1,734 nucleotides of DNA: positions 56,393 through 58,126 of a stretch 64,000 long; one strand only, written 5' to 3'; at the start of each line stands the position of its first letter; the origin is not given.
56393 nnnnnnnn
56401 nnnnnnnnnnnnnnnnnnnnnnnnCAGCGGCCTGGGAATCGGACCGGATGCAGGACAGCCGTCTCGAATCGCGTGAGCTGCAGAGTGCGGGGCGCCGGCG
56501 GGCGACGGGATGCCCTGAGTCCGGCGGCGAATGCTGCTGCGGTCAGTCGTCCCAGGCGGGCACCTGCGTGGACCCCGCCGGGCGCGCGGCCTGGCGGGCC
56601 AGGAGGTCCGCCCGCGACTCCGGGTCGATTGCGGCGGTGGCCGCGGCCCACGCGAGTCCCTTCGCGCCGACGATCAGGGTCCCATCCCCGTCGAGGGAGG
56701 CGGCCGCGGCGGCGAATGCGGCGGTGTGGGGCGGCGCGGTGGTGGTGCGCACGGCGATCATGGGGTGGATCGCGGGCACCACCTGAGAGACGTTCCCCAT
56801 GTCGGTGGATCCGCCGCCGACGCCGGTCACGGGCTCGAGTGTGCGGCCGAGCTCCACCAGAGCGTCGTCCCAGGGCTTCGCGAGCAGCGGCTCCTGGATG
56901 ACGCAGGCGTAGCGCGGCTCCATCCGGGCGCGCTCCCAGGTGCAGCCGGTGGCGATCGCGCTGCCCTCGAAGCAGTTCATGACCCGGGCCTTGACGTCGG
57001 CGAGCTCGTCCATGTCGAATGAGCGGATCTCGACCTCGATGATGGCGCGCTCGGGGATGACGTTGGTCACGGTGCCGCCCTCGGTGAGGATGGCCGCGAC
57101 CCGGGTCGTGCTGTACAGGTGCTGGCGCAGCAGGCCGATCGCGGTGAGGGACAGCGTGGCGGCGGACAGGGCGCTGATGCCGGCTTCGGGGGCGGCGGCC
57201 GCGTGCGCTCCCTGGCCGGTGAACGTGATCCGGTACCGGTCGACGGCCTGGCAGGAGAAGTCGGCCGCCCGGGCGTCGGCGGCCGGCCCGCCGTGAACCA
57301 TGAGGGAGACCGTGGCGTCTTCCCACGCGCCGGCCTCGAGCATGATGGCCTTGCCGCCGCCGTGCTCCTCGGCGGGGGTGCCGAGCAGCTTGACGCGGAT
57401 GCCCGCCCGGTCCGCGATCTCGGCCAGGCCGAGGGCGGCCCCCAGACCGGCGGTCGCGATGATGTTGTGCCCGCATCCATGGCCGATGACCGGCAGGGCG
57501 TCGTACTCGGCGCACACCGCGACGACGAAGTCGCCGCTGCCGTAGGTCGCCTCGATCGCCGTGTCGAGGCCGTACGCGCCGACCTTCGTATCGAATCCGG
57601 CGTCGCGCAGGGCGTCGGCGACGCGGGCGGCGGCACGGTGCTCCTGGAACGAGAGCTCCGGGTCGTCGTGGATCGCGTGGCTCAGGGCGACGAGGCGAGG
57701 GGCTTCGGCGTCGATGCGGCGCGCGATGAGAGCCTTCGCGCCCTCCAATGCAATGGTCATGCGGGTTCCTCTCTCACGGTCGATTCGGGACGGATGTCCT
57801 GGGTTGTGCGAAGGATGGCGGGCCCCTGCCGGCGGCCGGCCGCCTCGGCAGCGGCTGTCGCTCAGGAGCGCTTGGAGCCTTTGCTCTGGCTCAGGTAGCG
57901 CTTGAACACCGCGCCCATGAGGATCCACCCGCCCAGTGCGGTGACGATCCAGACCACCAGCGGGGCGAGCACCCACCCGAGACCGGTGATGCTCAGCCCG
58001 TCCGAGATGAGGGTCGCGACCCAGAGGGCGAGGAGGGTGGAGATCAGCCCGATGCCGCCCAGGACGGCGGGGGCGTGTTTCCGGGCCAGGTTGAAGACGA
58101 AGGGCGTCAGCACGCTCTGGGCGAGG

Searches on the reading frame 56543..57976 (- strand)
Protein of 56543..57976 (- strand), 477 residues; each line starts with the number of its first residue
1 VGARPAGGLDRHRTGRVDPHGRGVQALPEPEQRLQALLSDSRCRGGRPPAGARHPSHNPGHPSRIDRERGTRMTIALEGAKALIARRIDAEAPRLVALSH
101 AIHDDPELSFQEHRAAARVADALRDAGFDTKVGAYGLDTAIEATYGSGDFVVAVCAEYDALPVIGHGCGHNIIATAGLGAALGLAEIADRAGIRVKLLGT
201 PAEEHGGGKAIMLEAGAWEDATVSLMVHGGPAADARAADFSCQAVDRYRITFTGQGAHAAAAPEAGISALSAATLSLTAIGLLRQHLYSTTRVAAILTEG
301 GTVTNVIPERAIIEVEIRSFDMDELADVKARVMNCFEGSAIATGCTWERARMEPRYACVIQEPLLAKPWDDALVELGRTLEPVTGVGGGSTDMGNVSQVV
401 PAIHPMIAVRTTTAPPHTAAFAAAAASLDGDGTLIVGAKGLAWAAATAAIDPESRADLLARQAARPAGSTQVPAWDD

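Call 67: search_protein_families(library=pfam, proteins=[window:56543-57976:-], max_evalue=0.00001)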
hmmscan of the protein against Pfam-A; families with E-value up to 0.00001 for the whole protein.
window:56543-57976:- (477 aa): 2 families
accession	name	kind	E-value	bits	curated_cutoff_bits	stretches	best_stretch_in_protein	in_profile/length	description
PF07687.19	M20_dimer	-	5.4e-10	39.6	21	1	247-336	8-99/107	Peptidase dimerisation domain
PF01546.33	Peptidase_M20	-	1.3e-08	35.5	24.6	1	166-417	29-184/206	Peptidase family M20/M25/M40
